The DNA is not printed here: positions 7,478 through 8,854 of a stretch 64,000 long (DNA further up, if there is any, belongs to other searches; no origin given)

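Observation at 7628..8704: Single polypeptide fusing TsaC (YrdC) and TsaE (YjeE) of the t6A37 pathway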

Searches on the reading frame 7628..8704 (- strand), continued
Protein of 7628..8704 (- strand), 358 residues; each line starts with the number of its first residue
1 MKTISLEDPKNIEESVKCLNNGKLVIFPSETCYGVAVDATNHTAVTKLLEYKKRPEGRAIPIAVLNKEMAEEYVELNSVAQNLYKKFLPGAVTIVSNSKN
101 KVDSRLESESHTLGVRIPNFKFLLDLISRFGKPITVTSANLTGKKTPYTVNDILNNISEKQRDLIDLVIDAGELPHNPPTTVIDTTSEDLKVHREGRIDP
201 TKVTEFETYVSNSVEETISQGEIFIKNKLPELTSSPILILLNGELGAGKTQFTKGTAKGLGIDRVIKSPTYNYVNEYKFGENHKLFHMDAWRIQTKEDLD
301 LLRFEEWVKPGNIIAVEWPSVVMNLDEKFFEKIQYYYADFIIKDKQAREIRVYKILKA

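Call 25: search_solved_structures(query=window:7628-8704:-, show_alignments=4, max_evalue=0.00001)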
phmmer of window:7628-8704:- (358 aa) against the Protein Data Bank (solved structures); distinct sequences matched with E-value up to 0.00001: 17.
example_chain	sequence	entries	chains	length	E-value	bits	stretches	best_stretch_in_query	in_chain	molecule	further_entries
9d3h_A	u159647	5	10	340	2.9e-27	98.8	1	7-205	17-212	Threonylcarbamoyl-AMP synthase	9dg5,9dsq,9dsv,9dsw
1jcu_A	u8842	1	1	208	8.9e-23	84.1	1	8-200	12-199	conserved protein MTH1692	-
6f87_A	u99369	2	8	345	1e-19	74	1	18-194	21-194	Threonylcarbamoyl-AMP synthase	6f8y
6f89_A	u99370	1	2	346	1.1e-19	73.9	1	18-194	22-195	Threonylcarbamoyl-AMP synthase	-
1k7j_A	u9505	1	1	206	6.4e-16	61.6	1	11-198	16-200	Protein yciO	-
1kk9_A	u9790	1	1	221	8.1e-16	61.2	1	11-198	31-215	probable translation factor yciO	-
5np9_A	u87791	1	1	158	1.2e-15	60.6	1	238-322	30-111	tRNA threonylcarbamoyladenosine biosynthesis protein TsaE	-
5mvr_A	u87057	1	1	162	1.3e-15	60.6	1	238-322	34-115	tRNA threonylcarbamoyladenosine biosynthesis protein TsaE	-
1htw_A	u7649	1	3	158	3.1e-15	59.3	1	222-321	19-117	HI0065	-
1fl9_A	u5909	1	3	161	3.1e-15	59.3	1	221-321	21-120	HYPOTHETICAL PROTEIN HI0065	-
1hru_A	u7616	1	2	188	7.2e-15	58.1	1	13-153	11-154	YRDC GENE PRODUCT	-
2mx1_A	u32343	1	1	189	7.3e-15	58.1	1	14-153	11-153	Threonylcarbamoyl-AMP synthase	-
2eqa_A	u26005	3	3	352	7.7e-15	58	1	13-196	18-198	Hypothetical protein ST1526 | Putative uncharacterized protein ST1526 | YrdC/Sua5 family protein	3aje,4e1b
8ide_A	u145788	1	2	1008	5.7e-14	55.2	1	11-199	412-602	N(6)-L-threonylcarbamoyladenine synthase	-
9zw5_A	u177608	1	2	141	1.6e-11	47.1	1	242-322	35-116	tRNA threonylcarbamoyladenosine biosynthesis protein TsaE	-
6n9a_E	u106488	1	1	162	5e-11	45.5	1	235-321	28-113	tRNA threonylcarbamoyladenosine biosynthesis protein TsaE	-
6nak_D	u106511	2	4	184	6.7e-11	45.1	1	234-321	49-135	TsaE | ATPase YjeE, predicted to have essential role in cell wall biosynthesis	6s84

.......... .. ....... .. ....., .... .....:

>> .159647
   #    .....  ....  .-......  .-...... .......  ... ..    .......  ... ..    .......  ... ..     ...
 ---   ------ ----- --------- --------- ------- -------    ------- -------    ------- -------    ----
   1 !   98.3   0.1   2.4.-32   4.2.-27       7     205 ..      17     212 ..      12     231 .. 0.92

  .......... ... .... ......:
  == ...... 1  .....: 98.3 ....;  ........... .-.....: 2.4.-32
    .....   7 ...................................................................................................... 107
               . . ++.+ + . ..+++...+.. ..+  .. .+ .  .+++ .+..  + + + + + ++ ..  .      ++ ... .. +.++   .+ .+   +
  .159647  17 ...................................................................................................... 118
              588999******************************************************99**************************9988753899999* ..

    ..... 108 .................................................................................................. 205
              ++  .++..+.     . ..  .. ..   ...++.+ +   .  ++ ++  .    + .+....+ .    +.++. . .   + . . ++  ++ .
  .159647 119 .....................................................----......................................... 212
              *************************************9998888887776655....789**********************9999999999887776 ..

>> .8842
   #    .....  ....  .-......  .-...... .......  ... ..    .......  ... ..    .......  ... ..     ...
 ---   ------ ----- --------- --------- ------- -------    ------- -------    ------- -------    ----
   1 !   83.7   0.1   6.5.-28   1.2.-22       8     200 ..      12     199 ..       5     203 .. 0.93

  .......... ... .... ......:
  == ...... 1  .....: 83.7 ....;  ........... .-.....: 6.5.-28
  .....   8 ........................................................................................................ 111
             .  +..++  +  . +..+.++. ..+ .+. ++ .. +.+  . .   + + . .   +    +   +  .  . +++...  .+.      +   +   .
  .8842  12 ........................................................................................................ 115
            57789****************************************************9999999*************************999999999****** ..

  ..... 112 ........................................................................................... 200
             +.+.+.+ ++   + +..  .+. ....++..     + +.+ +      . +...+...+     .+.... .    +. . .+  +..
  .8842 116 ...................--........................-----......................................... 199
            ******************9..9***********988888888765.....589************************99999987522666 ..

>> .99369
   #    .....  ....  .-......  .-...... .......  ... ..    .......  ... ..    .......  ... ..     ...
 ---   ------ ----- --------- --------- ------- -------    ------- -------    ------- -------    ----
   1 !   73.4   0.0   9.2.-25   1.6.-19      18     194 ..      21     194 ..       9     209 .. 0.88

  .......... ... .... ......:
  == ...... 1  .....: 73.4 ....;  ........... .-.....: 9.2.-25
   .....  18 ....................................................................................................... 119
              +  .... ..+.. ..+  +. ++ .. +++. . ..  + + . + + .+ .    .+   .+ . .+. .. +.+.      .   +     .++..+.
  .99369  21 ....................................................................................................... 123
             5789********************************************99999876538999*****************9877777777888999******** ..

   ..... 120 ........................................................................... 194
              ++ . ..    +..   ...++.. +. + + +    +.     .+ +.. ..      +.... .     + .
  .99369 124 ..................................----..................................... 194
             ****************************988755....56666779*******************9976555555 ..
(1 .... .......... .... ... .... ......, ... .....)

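Call 34: predict_structure(alignment_id=A2)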
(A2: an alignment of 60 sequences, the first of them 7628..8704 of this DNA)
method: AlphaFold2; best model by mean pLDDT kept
length: 358 residues; sequences in the alignment: 60
mean_pLDDT: 94.1   pTM: 0.86
mean pLDDT of the five models: 94.1, 93.7, 93.5, 92.5, 92.2
residues with pLDDT >= 90: 299; 70-90: 59; 50-70: 0; < 50: 0
segments of 3 or more residues with pLDDT < 50: none
pLDDT, mean of each block of 10 residues (from residue 1): 92 96 96 97 98 87 98 97 94 96 96 96 95 97 93 96 98 89 91 87 91 97 97 95 92 98 91 93 95 91 96 95 91 95 92 92
secondary structure, 60 per line:
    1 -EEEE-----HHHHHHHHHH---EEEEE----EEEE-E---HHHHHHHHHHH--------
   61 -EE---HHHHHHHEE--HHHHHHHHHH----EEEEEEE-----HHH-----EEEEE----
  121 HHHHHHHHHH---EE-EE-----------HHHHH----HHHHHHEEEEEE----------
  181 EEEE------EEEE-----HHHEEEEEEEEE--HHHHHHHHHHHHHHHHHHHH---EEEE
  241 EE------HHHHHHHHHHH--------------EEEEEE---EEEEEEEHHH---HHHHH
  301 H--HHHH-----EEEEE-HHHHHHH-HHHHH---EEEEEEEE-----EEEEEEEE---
elements in order: E2-5 H11-20 E24-28 E33-36 H42-52 H67-73 H78-87 E92-98 E112-116 H121-130 H150-154 H159-164 E165-170 E181-184 E191-194 E203-211 H214-233 E237-242 H249-259 E274-279 E283-289 H296-301 H304-307 E313-317 H319-325 H327-331 E335-342 E348-355

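Call 38: fold_search(model_id=the predicted structure, library=pdb)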
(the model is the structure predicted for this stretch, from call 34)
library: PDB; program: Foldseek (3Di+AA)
matches with E <= 10: 873; with E <= 0.001: 38
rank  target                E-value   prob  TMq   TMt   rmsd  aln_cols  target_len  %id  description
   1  6f87_A                6.3e-20  1.00  0.52  0.54  13.1       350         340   21  Crystal structure of P. abyssi Sua5 complexed with L-threonine and PPi (released 2018-04-25)
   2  6f8y_C                4.4e-19  1.00  0.53  0.55  12.9       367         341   20  Crystal structure of P. abyssi Sua5 complexed with L-threonine (released 2018-04-25)
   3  9dsv_A                8.4e-19  1.00  0.54  0.59  12.1       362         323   22  Thermotoga maritima threonylcarbamoyl adenylate synthase (TsaC2) in complex with N-carboxy-L-threonine, magnesium and  (released 2025-10-29)
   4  6f89_A                1.3e-18  1.00  0.52  0.54  12.9       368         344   21  Structure of H234A/Y235A P.abyssi Sua5 (released 2018-04-25)
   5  9dg5_B                1.4e-18  1.00  0.51  0.57  12.4       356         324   22  Thermotoga maritima threonylcarbamoyl adenylate synthase (TsaC2) in complex with L-threonine, magnesium and ATP (released 2025-11-12)
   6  9dsq_B                1.7e-18  1.00  0.53  0.58  12.0       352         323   21  Thermotoga maritima threonylcarbamoyl adenylate synthase (TsaC2) in complex with products TC-AMP and pyrophosphate (released 2025-10-29)
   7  9dsq_A                2.3e-18  1.00  0.53  0.59  12.0       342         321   23  Thermotoga maritima threonylcarbamoyl adenylate synthase (TsaC2) in complex with products TC-AMP and pyrophosphate (released 2025-10-29)
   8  9dsw_B                2.9e-18  1.00  0.54  0.59  12.1       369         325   21  Thermotoga maritima threonylcarbamoyl adenylate synthase (TsaC2) in complex with L-threonine (released 2025-10-29)
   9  6f89_B                4.1e-18  1.00  0.53  0.58  12.7       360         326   21  Structure of H234A/Y235A P.abyssi Sua5 (released 2018-04-25)
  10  9d3h_B                5.5e-18  1.00  0.52  0.56  12.9       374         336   22  Thermotoga maritima threonylcarbamoyl adenylate synthase (TsaC2) in complex with N-carboxy-L-threonine, magnesium and  (released 2025-12-10)
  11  9d3h_A                9.4e-18  1.00  0.54  0.57  13.0       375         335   20  Thermotoga maritima threonylcarbamoyl adenylate synthase (TsaC2) in complex with N-carboxy-L-threonine, magnesium and  (released 2025-12-10)
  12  3aje                  7.8e-17  1.00  0.53  0.57  12.2       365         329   17  Crystal structure of S. tokodaii Sua5 complexed with L-threonine and AMPPNP (released 2011-04-13)
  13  2eqa                  3.6e-16  1.00  0.50  0.54  10.9       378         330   17  Crystal Structure of the hypothetical Sua5 protein from Sulfolobus tokodaii (released 2008-01-15)
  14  1k7j                  8.1e-14  1.00  0.51  0.85   2.5       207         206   23  Structural Genomics, protein TF1 (released 2002-08-14)
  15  1hru_A                2.6e-13  1.00  0.44  0.81   2.6       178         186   26  THE STRUCTURE OF THE YRDC GENE PRODUCT FROM E.COLI (released 2001-01-31)
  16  1hru_B                2.8e-13  1.00  0.45  0.83   2.7       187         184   26  THE STRUCTURE OF THE YRDC GENE PRODUCT FROM E.COLI (released 2001-01-31)
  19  5np9                  1.5e-11  1.00  0.35  0.80   2.7       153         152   29  Crystal structure of Bacillus subtilis YdiB in complex with ADP (released 2018-05-30)
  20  1htw_A                3.5e-11  1.00  0.38  0.82   2.2       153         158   25  COMPLEX OF HI0065 WITH ADP AND MAGNESIUM (released 2002-08-07)
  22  6s84_B                2.6e-10  1.00  0.34  0.72   3.0       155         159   25  TsaBDE complex from Thermotoga maritima (released 2019-07-17)
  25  6n9a_E                6.2e-10  1.00  0.35  0.73   2.6       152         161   24  Crystal Structure of Thermotoga maritima threonylcarbamoyladenosine biosynthesis complex TsaB2D2E2 bound to ATP and ca (released 2019-05-22)
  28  6s84_E                9.4e-10  1.00  0.34  0.70   3.0       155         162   26  TsaBDE complex from Thermotoga maritima (released 2019-07-17)
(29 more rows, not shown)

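Call 40: search_protein_representatives(protein=window:7628-8704:-)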
Query: 358 residues. Proteins with E-value up to 0.001 (for the whole library): 36905; up to 1e-10: 11320; up to 1e-30: 226. The best 150 are listed.
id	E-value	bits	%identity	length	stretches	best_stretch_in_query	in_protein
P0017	1.3e-135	468.2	61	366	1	10-355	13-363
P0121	2.0e-95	336.2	51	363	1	11-330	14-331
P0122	2.6e-90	319.3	46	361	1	4-353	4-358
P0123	5.3e-89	315.0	48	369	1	3-325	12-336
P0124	2.6e-88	312.8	45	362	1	9-350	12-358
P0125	1.8e-87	310.0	45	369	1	9-320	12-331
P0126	2.2e-86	306.5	49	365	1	10-325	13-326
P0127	4.2e-85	302.2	44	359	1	11-350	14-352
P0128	3.0e-83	296.1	47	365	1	11-323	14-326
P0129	3.6e-83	295.9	47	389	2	1-286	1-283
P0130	4.7e-83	295.5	46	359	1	8-332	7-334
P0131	8.9e-83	294.6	48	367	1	10-331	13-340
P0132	9.0e-83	294.6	43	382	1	12-353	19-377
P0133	5.3e-81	288.7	46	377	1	12-324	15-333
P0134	7.1e-81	288.3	49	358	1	7-327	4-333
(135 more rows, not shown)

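Call 54: search_protein_families(library=pfam, proteins=[L014:1025-1684:+, L014:2367-3122:+, L014:5196-6479:+, L014:6677-7522:-, L014:8398-9105:-, L014:12561-15401:-, L014:15490-17217:-, L014:18457-19749:+, L027:6661-8862:-, L027:12951-14036:-], max_evalue=0.00001)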
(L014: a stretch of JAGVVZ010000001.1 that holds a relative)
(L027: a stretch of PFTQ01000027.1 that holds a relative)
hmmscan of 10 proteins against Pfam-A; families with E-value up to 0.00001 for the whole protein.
L014:1025-1684:+ (220 aa): 2 families
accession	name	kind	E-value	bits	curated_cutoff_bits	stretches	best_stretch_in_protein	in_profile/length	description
PF19810.5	HFX_2341_N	-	2.9e-07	31.4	30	1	12-119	4-116/120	HFX_2341-like, N-terminal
PF13412.12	HTH_24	-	4.6e-07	29.8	21.9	1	138-175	2-39/48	Winged helix-turn-helix DNA-binding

L014:2367-3122:+ (252 aa): 0 families

L014:5196-6479:+ (428 aa): 2 families
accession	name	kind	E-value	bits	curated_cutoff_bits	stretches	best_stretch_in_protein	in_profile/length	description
PF06821.19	Ser_hydrolase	-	9.9e-17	61.8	22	1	36-228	3-169/172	Serine hydrolase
PF00561.26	Abhydrolase_1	-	3.4e-08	33.9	25.8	0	34-151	3-116/245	alpha/beta hydrolase fold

L014:6677-7522:- (282 aa): 0 families

L014:8398-9105:- (236 aa): 3 families
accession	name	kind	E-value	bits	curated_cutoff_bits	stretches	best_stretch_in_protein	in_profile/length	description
PF13462.12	Thioredoxin_4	-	1.8e-34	119.7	23.2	1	71-230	3-164/165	Thioredoxin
PF01323.26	DSBA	-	5.2e-30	105.1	25.6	1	84-229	1-190/191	DSBA-like thioredoxin domain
PF13192.12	Thioredoxin_3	-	2.5e-06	27.9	24.8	0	190-217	35-61/76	Thioredoxin domain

L014:12561-15401:- (947 aa): 5 families
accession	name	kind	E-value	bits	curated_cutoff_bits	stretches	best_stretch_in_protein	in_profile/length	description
PF00270.35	DEAD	-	4e-34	118.2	26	1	41-209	3-166/167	DEAD/DEAH box helicase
PF08494.16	DEAD_assoc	-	1.5e-33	116.7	23.5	1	617-787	1-191/191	DEAD/H associated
PF00271.37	Helicase_C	-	1e-21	77.7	23.5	1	260-364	3-107/110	Helicase conserved C-terminal domain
PF19306.5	WH_Lhr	-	2.8e-17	63.1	27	1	395-542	5-161/168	Large helicase-related protein, winged helix domain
PF04851.21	ResIII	-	6.3e-10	39.6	22.5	1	51-204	22-162/164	Type III restriction enzyme, res subunit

L014:15490-17217:- (576 aa): 2 families
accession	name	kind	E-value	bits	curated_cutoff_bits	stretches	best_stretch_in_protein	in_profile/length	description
PF05670.18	NFACT-R_1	-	1.6e-34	119.3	29.8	1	392-498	2-112/112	NFACT protein RNA binding domain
PF05833.16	NFACT_N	-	7.3e-29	101.3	31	1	22-280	14-301/456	NFACT N-terminal and middle domains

L014:18457-19749:+ (431 aa): 2 families
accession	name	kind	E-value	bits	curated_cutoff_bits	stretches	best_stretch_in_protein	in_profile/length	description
PF00587.30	tRNA-synt_2b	-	5.5e-39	134.5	29.3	1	227-405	4-179/179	tRNA synthetase class II core domain (G, H, P, S and T)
PF02403.27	Seryl_tRNA_N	-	4e-27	95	28.2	1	5-113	1-107/108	Seryl-tRNA synthetase N-terminal domain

L027:6661-8862:- (734 aa): 5 families
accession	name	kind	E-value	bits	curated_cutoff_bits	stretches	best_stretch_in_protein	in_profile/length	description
PF00270.35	DEAD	-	1.6e-32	112.9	26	1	38-199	3-166/167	DEAD/DEAH box helicase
PF21280.2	Helicase_dom4_arc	-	3.5e-27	95.2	27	1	539-661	2-125/125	Archaeal helicase, domain 4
PF04851.21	ResIII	-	4.9e-11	43.2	22.5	1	35-195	4-163/164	Type III restriction enzyme, res subunit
PF00271.37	Helicase_C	-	9.8e-07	29.4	23.5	0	311-397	32-109/110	Helicase conserved C-terminal domain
PF22527.2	DEXQc_Suv3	-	1.8e-06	28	27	1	57-171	20-114/154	DEXQ-box helicase domain of Suv3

L027:12951-14036:- (362 aa): 1 family
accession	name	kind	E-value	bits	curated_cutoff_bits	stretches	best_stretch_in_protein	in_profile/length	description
PF13401.12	AAA_22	-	3.8e-14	53.6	27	1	46-173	5-130/130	AAA domain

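Call 56: search_protein_families(library=pfam, proteins=[L027:558-1373:+, L027:2559-3467:+, L027:4087-4983:-, L027:15032-16177:-, L027:16591-17517:+, L014:7757-8353:+, L014:20311-20988:-, L014:3222-3755:+, L014:1785-2336:+, L014:17748-18266:+], max_evalue=0.0001)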
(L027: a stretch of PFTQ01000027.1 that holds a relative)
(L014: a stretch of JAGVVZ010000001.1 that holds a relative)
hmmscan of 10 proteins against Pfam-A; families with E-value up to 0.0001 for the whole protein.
L027:558-1373:+ (272 aa): 1 family
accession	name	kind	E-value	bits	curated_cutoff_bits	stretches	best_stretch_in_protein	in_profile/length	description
PF09754.15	PAC2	-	4.9e-45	154.4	25.8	1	24-242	1-214/215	PAC2 family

L027:2559-3467:+ (303 aa): 1 family
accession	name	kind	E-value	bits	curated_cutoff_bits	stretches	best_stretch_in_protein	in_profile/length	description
PF01435.24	Peptidase_M48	-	3.3e-34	118.8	20.3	1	86-302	2-184/186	Peptidase family M48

L027:4087-4983:- (299 aa): 1 family
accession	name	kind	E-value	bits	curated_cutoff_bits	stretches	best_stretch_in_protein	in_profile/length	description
PF04893.22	Yip1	-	9.5e-11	42.3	28.6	1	14-191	3-171/173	Yip1 domain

L027:15032-16177:- (382 aa): 3 families
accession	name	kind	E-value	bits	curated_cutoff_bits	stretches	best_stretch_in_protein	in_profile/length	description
PF13662.12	Toprim_4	-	4.7e-06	27.2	25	1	176-238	1-72/85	Toprim domain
PF13155.12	Toprim_2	-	9.3e-06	26.4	22.1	1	179-256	1-86/88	Toprim-like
PF01751.28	Toprim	-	1.7e-05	25.3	23.1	1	177-251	1-90/96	Toprim domain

L027:16591-17517:+ (309 aa): 0 families

L014:7757-8353:+ (199 aa): 1 family
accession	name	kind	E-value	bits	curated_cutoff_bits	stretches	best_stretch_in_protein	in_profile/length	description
PF03352.18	Adenine_glyco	-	1.3e-81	273.2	25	1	18-193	1-176/177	Methyladenine glycosylase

L014:20311-20988:- (226 aa): 0 families

L014:3222-3755:+ (178 aa): 1 family
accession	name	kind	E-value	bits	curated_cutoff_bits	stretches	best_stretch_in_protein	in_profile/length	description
PF01638.23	HxlR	-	1e-21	77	20.8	1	91-175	2-85/91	HxlR-like helix-turn-helix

L014:1785-2336:+ (184 aa): 0 families

L014:17748-18266:+ (173 aa): 1 family
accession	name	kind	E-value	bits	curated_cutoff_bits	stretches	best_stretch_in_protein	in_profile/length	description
PF00293.34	NUDIX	-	4.6e-14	53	21.1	1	24-139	12-132/134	NUDIX domain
